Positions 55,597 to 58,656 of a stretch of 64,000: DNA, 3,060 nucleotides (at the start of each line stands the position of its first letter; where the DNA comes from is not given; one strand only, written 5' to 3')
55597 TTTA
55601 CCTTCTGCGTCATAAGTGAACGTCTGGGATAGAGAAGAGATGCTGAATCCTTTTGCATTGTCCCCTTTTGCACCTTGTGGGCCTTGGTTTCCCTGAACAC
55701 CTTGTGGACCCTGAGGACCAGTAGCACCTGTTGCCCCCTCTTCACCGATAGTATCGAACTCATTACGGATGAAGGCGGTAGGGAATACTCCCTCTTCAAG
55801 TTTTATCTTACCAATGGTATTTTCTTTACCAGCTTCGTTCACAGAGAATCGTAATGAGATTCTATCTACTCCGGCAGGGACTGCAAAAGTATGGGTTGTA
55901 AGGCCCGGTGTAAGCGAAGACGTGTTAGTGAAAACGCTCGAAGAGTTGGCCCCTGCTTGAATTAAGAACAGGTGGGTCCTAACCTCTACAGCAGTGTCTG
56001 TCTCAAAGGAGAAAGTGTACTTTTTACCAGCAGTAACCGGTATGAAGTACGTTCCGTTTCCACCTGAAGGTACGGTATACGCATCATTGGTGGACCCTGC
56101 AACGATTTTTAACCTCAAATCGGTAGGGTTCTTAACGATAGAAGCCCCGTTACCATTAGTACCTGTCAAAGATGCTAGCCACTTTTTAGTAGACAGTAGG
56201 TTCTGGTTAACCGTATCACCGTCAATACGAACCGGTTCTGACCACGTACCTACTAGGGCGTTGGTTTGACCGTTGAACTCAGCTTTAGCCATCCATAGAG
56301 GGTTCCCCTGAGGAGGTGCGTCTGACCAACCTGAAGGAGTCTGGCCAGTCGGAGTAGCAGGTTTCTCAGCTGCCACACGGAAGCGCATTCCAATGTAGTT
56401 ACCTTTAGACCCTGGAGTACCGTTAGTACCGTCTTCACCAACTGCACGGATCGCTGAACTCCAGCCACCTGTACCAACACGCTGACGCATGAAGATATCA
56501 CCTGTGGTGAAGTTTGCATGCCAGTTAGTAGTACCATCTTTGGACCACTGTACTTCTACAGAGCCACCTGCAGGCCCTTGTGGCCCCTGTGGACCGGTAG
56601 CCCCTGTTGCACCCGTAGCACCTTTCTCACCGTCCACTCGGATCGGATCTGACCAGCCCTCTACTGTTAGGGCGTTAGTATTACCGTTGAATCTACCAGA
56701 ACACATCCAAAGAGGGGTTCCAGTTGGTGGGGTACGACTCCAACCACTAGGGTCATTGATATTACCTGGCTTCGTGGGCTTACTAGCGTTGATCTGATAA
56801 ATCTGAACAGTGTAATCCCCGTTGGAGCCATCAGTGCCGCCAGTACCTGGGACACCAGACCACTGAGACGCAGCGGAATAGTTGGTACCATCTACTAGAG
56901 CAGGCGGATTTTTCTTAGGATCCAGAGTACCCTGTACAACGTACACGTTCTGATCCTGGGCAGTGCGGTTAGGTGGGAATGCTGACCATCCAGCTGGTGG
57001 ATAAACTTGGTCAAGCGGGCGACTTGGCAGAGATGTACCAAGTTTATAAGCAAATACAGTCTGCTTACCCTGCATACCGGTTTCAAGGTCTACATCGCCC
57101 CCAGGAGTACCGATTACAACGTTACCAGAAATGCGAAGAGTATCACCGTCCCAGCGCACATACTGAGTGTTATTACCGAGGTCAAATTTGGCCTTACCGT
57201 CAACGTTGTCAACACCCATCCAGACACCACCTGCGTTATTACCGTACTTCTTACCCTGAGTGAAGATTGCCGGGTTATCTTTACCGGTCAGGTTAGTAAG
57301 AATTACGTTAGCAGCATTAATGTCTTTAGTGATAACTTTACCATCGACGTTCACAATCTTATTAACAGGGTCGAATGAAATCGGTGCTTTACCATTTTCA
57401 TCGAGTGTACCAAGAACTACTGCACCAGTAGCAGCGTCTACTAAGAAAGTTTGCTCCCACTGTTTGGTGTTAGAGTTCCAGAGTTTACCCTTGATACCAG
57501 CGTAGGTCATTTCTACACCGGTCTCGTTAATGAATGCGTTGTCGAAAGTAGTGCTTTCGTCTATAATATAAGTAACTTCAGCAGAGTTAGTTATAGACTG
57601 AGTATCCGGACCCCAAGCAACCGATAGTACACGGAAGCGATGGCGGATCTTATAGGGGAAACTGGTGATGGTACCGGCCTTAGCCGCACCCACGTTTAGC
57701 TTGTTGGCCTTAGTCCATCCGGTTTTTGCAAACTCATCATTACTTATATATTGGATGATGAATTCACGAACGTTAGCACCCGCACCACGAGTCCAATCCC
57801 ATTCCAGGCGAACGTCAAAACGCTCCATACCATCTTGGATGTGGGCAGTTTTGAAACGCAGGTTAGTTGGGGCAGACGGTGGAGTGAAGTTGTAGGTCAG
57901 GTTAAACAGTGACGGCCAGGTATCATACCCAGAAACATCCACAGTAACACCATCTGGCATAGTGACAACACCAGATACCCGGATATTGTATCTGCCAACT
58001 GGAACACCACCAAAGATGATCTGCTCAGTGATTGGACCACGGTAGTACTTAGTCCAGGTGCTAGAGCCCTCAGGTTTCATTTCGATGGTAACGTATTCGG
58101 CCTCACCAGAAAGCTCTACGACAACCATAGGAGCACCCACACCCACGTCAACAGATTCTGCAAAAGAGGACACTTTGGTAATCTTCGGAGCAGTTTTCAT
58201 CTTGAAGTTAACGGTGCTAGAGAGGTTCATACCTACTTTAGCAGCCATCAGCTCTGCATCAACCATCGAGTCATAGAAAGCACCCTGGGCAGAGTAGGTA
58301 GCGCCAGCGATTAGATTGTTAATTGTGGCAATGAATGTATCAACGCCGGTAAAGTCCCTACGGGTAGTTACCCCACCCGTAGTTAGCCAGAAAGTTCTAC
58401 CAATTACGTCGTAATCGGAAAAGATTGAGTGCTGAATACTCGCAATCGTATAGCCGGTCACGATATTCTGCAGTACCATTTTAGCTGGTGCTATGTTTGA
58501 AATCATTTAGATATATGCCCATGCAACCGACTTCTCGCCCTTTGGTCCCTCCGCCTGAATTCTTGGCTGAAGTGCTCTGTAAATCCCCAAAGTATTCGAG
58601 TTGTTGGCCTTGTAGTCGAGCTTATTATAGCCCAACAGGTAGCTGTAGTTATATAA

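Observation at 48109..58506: Giant 3465-aa collagen-like modular fibre protein at the pb4 position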

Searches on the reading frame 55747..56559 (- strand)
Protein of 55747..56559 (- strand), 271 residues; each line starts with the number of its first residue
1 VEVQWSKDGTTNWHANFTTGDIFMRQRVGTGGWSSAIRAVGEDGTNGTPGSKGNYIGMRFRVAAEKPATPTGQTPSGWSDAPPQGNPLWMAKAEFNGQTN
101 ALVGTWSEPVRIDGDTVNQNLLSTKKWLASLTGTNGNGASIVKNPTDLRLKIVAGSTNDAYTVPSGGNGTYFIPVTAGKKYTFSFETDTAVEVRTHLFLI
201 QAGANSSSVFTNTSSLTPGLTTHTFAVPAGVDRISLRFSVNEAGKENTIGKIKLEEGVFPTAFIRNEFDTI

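Call 20: search_protein_families(library=pfam, proteins=[window:55747-56559:-], max_evalue=10)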
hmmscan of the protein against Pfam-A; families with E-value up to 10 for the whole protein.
window:55747-56559:- (271 aa): 0 families

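Call 22: find_homologous_proteins(query=window:55747-56559:-, max_evalue=0.001)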
Query window:55747-56559:- (271 aa): 3 proteins with E <= 0.001 among 958 candidates.
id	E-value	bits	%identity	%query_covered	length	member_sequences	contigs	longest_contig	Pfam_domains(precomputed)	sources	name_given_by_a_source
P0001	2.4e-86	308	60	92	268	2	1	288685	-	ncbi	ncbi:hypothetical protein vBKpnAMK4_00442 [Klebsiella phage vB_Kpn_AM_K4]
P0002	5.6e-73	264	73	48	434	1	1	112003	PF24168.2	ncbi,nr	ncbi:hypothetical protein [Klebsiella phage vB_Kpn_3]|nr:hypothetical protein [Klebsiella phage vB_K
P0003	3.8e-68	248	48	44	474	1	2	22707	-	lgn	-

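Call 25: search_dna_similar(query=window:55747-56559:-, collection=phages, mode=protein, max_rows=40, rows=spread, max_evalue=0.001)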
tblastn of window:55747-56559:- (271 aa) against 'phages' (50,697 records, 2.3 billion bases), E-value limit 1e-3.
Records with a match: 85; places in all: 317; records where one place covers at least 80% of the query: 67.
Best place of each record, by identity: >=99% 3; 80-90% 8; 60-80% 2; <60% 72.
By first word of the organism name: Klebsiella 65; Vibrio 10; Bacteroides 3; Serratia 2; Pectobacterium 2; uncultured 2; Klebseilla 1.
By host as written in the record: Klebsiella pneumoniae 18; - 8; Klebsiella pneumoniae K42 8; Klebsiella pneumoniae K47 6; Raoultella planticola K57 (synonym: Klebsiella planticola) 5; Klebsiella pneumoniae K21 4; Vibrio cholerae 4; Klebsiella pneumoniae Kpn13 3; and 23 more.
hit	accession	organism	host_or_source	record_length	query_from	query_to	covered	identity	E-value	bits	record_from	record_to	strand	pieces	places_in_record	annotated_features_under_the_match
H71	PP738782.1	Klebsiella phage vB_KpnS_Boggle_ER46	Klebsiella pneumoniae JHCK1 (BEI ...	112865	1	271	100%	100.0%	2e-178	550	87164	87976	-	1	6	straight fiber tail protein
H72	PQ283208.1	Klebsiella phage Shiner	Klebsiella pneumoniae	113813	1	271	100%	99.3%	2e-177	547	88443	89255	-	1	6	central straight tail fiber protein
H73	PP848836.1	Klebsiella phage vB_Kpn13-P1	Klebsiella pneumoniae Kpn13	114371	1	271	100%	87.1%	1e-177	627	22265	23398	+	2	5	tail protein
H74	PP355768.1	Klebsiella phage vB_Kpn_AM_K6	Klebsiella pneumoniae ATCC 33495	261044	1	271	100%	86.5%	2e-132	497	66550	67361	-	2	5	hypothetical protein (x2)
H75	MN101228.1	Klebsiella phage KPN4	Klebsiella oxytoca; Klebsiella ...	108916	1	271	100%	80.1%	5e-161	579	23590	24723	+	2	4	tail fiber protein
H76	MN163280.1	Klebsiella phage KpGranit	-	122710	1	271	100%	60.0%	2e-98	321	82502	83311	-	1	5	tail fiber protein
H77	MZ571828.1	Klebsiella phage vB_KpnS-VAC35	Klebsiella pneumoniae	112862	1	271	100%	59.6%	2e-98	320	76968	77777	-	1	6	tail fiber protein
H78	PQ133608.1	Klebsiella phage P5010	Klebsiella pneumoniae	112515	1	271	100%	59.6%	6e-98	319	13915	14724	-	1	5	hypothetical protein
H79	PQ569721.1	Klebsiella phage vB_Kpn_K7_rec21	Klebsiella pneumoniae K47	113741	1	271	100%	59.3%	9e-98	318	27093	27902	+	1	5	straight fiber tail protein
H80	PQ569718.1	Klebsiella phage vB_Kpn_K7_rec19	Klebsiella pneumoniae K47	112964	1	271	100%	59.3%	1e-97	318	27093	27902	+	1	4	straight fiber tail protein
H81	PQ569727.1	Klebsiella phage vB_Kpl_K7_rec27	Raoultella planticola K57 (synonym: ...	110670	1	271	100%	58.9%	1e-97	318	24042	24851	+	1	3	straight fiber tail protein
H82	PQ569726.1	Klebsiella phage vB_Kpl_K7_rec26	Raoultella planticola K57 (synonym: ...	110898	1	271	100%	58.9%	1e-97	318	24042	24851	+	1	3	straight fiber tail protein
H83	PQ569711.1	Klebsiella phage vB_Kpn_K7_rec12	Klebsiella pneumoniae K42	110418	1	271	100%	58.9%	1e-97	318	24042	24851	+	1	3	straight fiber tail protein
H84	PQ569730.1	Klebsiella phage vB_Kpn_K7_rec4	Klebsiella pneumoniae K21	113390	1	271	100%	58.9%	5e-97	317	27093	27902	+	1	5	straight fiber tail protein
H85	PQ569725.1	Klebsiella phage vB_Kpl_K7_rec25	Raoultella planticola K57 (synonym: ...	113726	1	271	100%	58.9%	5e-97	317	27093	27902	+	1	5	straight fiber tail protein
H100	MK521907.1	Klebsiella phage vB_KpnS_FZ41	Klebsiella pneumoniae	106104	1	271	100%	54.2%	3e-96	314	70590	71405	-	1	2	tail fiber protein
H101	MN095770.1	Serratia phage Slocum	Serratia marcescens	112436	1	271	100%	45.9%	1e-55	327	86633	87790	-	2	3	tape measure protein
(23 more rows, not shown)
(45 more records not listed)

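Call 28: get_annotated_region(hit=H100, flank=9000)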
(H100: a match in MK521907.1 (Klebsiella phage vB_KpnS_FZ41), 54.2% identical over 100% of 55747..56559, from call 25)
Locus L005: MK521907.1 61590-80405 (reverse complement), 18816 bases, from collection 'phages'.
description: Klebsiella phage vB_KpnS_FZ41, complete genome.
organism: Klebsiella phage vB_KpnS_FZ41 (NCBI taxid 2530030)
taxonomy: Viruses; Duplodnaviria; Heunggongvirae; Uroviricota; Caudoviricetes; Demerecviridae; Sugarlandvirus
host: Klebsiella pneumoniae; source: sewage water; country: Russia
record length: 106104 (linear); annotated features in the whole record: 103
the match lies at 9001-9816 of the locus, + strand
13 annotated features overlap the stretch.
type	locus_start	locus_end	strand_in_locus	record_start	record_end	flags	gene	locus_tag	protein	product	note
CDS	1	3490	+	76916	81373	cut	-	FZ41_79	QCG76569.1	putative tape measure protein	putative tape measure protein;Tail protein pb2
CDS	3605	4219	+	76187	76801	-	-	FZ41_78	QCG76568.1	distal tail protein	Distal tail protein;Tail protein pb9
CDS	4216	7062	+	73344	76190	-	-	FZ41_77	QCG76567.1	putative baseplate hub protein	putative baseplate hub protein;Tail protein pb3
CDS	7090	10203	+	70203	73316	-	-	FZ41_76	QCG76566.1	tail fiber protein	-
CDS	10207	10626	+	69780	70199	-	-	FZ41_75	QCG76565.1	L-shaped tail fiber protein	L-shaped tail fiber protein p132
CDS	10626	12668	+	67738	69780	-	-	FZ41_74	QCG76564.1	tail fiber protein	-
CDS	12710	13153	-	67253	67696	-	-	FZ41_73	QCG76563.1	deoxyuridine 5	Deoxyuridine 5;dUTP pyrophosphatase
CDS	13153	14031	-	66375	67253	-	-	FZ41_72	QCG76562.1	flap endonuclease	T5 flap endonuclease;5;Exodeoxyribonuclease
CDS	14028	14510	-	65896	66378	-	-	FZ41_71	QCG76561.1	protein D14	-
CDS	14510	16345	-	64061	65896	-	-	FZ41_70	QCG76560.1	putative exonuclease subunit 2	putative exonuclease subunit 2;D13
CDS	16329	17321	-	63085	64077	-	-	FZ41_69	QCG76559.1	putative exonuclease subunit 1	putative exonuclease subunit 1;D12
CDS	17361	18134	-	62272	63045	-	-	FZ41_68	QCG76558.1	putative ssDNA-binding protein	putative ssDNA-binding protein;Protein D11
CDS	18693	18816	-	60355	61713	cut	-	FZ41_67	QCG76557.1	putative helicase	putative helicase D10;Protein D10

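Call 33: get_annotated_region(hit=H101, flank=9000)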
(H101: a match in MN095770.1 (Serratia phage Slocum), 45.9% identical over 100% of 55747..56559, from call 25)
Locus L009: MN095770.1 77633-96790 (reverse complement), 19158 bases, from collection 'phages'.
description: Serratia phage Slocum, complete genome.
organism: Serratia phage Slocum (NCBI taxid 2601679)
taxonomy: Viruses; Duplodnaviria; Heunggongvirae; Uroviricota; Caudoviricetes; Demerecviridae
host: Serratia marcescens; source: wastewater treatment plant; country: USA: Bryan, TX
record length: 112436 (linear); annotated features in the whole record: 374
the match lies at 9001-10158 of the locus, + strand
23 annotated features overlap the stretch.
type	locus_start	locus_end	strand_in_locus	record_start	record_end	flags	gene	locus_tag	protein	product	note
CDS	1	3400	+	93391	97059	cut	-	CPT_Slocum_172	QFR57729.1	pore-forming tail tip protein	YP_006968.1 gene=D18-19 locus_tag=T5.140 protein=pore-forming tail tip protein, e=0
regulatory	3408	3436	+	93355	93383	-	-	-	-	terminator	-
regulatory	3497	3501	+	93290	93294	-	-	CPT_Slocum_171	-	ribosome_binding_site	CPT_Slocum_171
CDS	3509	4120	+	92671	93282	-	-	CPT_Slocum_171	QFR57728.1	tape measure chaperone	YP_006967.1 locus_tag=T5.139 protein=hypothetical protein, e=8.93831e-90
regulatory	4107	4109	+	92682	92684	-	-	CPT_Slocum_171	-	ribosome_binding_site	CPT_Slocum_170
CDS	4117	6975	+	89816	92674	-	-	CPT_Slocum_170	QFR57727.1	tape measure chaperone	YP_006966.1 gene=D16 locus_tag=T5.138 protein=tail protein Pb3, e=0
regulatory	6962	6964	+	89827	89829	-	-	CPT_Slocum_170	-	ribosome_binding_site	CPT_Slocum_169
CDS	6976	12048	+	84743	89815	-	-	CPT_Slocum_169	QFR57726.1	tape measure protein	YP_006965.1 gene=D17 locus_tag=T5.137 protein=tail protein Pb4, e=0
regulatory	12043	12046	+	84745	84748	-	-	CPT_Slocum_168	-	ribosome_binding_site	CPT_Slocum_168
CDS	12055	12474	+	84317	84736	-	-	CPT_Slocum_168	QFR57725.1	hypothetical protein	YP_006963.1 locus_tag=T5.135 protein=hypothetical protein, e=2.01995e-27; YP_006964.1 locus_tag=T5.136 ...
regulatory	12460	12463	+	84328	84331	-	-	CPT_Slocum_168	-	ribosome_binding_site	CPT_Slocum_167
CDS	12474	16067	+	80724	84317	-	-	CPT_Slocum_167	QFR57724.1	L-shaped tail fiber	YP_006961.1 gene=ltf locus_tag=T5.133 protein=L-shaped tail fiber protein, e=4.41259e-23; YP_006961.1 gene=ltf ...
regulatory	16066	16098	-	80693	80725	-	-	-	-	terminator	-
regulatory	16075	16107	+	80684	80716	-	-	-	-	terminator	-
CDS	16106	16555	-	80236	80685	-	-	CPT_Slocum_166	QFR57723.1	dUTP pyrophosphatase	YP_006959.1 gene=dut locus_tag=T5.131 protein=putative deoxyUTP pyrophosphatase, e=1.3877e-49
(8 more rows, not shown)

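Call 53: search_protein_families(library=phrogs, proteins=[window:55747-56559:-], max_evalue=0.001)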
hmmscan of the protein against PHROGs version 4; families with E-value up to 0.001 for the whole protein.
window:55747-56559:- (271 aa): 2 families
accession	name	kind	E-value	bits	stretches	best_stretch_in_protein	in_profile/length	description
phrog_3890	-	tail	1e-98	331.7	1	1-270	3054-3324/3453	straight fibre tail protein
phrog_38396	-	tail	1.6e-20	73.5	1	3-120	1132-1245/1435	tail protein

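Call 74: find_homologous_proteins(query=A3, max_evalue=0.001)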
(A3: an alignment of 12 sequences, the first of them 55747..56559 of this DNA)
Query A3 (12 sequences) (271 aa, profile of the alignment): 9 proteins with E <= 0.001 among 8000 candidates.
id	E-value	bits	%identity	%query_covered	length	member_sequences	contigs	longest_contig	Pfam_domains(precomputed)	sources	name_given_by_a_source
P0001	9.7e-110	384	60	92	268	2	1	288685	-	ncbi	ncbi:hypothetical protein vBKpnAMK4_00442 [Klebsiella phage vB_Kpn_AM_K4]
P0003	3.5e-107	376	48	44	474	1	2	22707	-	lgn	-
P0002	4.6e-90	320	73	48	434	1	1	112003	PF24168.2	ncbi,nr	ncbi:hypothetical protein [Klebsiella phage vB_Kpn_3]|nr:hypothetical protein [Klebsiella phage vB_K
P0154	6.5e-77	277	45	49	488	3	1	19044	-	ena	-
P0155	1.7e-30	124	47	37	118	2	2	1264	-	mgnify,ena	mgnify:CR=1 FL=1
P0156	3.6e-28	117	54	23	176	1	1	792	-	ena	-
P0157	2.0e-17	82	74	17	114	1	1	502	PF01391.24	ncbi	ncbi:hypothetical protein HRR87_009281, partial [Exophiala dermatitidis]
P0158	1.6e-9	56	43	26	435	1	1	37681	-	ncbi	-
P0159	2.0e-8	52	37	27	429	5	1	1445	-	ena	-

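Call 78: search_solved_structures(query=A3, max_evalue=1)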
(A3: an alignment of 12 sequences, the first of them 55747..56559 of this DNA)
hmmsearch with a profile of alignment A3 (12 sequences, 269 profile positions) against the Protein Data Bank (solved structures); distinct sequences matched with E-value up to 1: 1.
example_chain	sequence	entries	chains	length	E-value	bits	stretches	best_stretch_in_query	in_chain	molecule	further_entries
8xmz_A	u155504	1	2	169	0.021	17.5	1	147-230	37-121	T9SS C-terminal target domain-containing protein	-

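Call 84: predict_structure(alignment_id=A4)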
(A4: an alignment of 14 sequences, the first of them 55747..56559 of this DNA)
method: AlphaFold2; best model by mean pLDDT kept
length: 271 residues; sequences in the alignment: 14
mean_pLDDT: 78.8   pTM: 0.57
mean pLDDT of the five models: 78.8, 77.9, 75.4, 74.7, 74.3
residues with pLDDT >= 90: 83; 70-90: 125; 50-70: 46; < 50: 17
segments of 3 or more residues with pLDDT < 50: 41-50, 267-271
pLDDT, mean of each block of 10 residues (from residue 1): 69 65 74 69 43 68 86 87 71 75 78 62 89 82 89 84 80 92 92 92 78 89 92 92 92 85 56 39
secondary structure, 60 per line:
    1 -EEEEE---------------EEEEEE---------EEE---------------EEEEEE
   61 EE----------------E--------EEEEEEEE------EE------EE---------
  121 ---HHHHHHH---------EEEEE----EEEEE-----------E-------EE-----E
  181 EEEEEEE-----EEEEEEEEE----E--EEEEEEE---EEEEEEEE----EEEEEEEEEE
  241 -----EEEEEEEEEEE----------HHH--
elements in order: E2-6 E22-27 E37-39 E55-62 E88-95 H124-130 E140-144 E149-153 E180-187 E193-201 E209-215 E219-226 E231-240 E246-256

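Call 100: fold_search(model_id=the predicted structure, library=viral)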
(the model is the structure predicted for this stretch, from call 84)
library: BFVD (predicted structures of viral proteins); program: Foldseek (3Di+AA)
matches with E <= 10: 1857; with E <= 0.001: 370
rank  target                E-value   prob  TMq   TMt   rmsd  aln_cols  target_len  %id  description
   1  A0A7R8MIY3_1          7.3e-41  1.00  0.65  0.20  10.9       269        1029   98  (no name in the UniProt tables at hand)
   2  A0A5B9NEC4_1          1.2e-39  1.00  0.63  0.19  11.5       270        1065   90  Tail fiber protein [Klebsiella phage KPN4]
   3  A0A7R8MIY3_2          6.1e-33  1.00  0.71  0.21  12.1       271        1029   54  (no name in the UniProt tables at hand)
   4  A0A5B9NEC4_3          1.2e-32  1.00  0.61  0.17  13.6       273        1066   59  Tail fiber protein [Klebsiella phage KPN4]
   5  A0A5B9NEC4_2          7.2e-29  1.00  0.83  0.23   4.5       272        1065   43  Tail fiber protein [Klebsiella phage KPN4]
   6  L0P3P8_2              1.7e-09  1.00  0.35  0.14  15.8       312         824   15  Putative host specificity protein [Streptococcus phage TP-J34]
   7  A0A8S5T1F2            3.3e-09  1.00  0.35  0.11  37.8       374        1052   12  Tail protein [Siphoviridae sp. cteEJ17]
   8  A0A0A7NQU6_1          1.1e-08  1.00  0.30  0.10  18.9       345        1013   15  ILEI/PANDER domain-containing protein [Lactobacillus phage LfeInf]
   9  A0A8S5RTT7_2          3.2e-08  1.00  0.33  0.11  21.2       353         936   17  Tail protein [Siphoviridae sp. ctQjT5]
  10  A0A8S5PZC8            4.2e-08  1.00  0.38  0.13  19.1       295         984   14  Tail protein [Siphoviridae sp. ctMOb8]
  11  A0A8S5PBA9            5.4e-08  1.00  0.40  0.22  30.7       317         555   15  S-layer associated multidomain endoglucanase 16 carbohydrate binding module-2.9A [Siphoviridae sp. ctYtb10]
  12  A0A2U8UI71            1.5e-07  1.00  0.32  0.08  28.6       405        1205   14  (no name in the UniProt tables at hand)
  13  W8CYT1                2.5e-07  1.00  0.39  0.13   5.7       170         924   19  (no name in the UniProt tables at hand)
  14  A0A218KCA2            3.1e-07  1.00  0.43  0.13   9.5       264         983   16  CBM-cenC domain-containing protein [Bacillus phage PBC2]
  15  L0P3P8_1              3.1e-07  1.00  0.29  0.12  16.9       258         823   14  Putative host specificity protein [Streptococcus phage TP-J34]
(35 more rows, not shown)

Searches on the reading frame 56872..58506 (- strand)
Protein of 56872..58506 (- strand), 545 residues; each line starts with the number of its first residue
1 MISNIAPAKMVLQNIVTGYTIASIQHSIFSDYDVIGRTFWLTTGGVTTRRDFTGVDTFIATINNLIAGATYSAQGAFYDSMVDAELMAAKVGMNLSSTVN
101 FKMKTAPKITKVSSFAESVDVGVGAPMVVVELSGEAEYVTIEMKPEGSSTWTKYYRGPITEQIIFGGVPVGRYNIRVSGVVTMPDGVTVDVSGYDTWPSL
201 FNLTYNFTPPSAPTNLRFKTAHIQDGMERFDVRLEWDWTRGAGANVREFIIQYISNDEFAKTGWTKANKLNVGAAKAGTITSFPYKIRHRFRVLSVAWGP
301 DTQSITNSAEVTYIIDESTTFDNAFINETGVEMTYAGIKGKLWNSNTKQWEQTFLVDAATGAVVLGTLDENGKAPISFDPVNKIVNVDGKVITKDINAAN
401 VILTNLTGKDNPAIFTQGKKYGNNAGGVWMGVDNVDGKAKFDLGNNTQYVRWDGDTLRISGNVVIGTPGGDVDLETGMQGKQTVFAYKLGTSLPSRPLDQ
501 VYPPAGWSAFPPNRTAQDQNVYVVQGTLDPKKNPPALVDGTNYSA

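Call 53: search_protein_families(library=phrogs, proteins=[window:56872-58506:-], max_evalue=0.001)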
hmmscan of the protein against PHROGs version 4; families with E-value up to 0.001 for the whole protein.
window:56872-58506:- (545 aa): 2 families
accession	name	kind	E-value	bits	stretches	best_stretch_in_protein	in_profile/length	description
phrog_3890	-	tail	0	1145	1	1-545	1-542/3453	straight fibre tail protein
phrog_38396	-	tail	1.6e-216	723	1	1-544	1-542/1435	tail protein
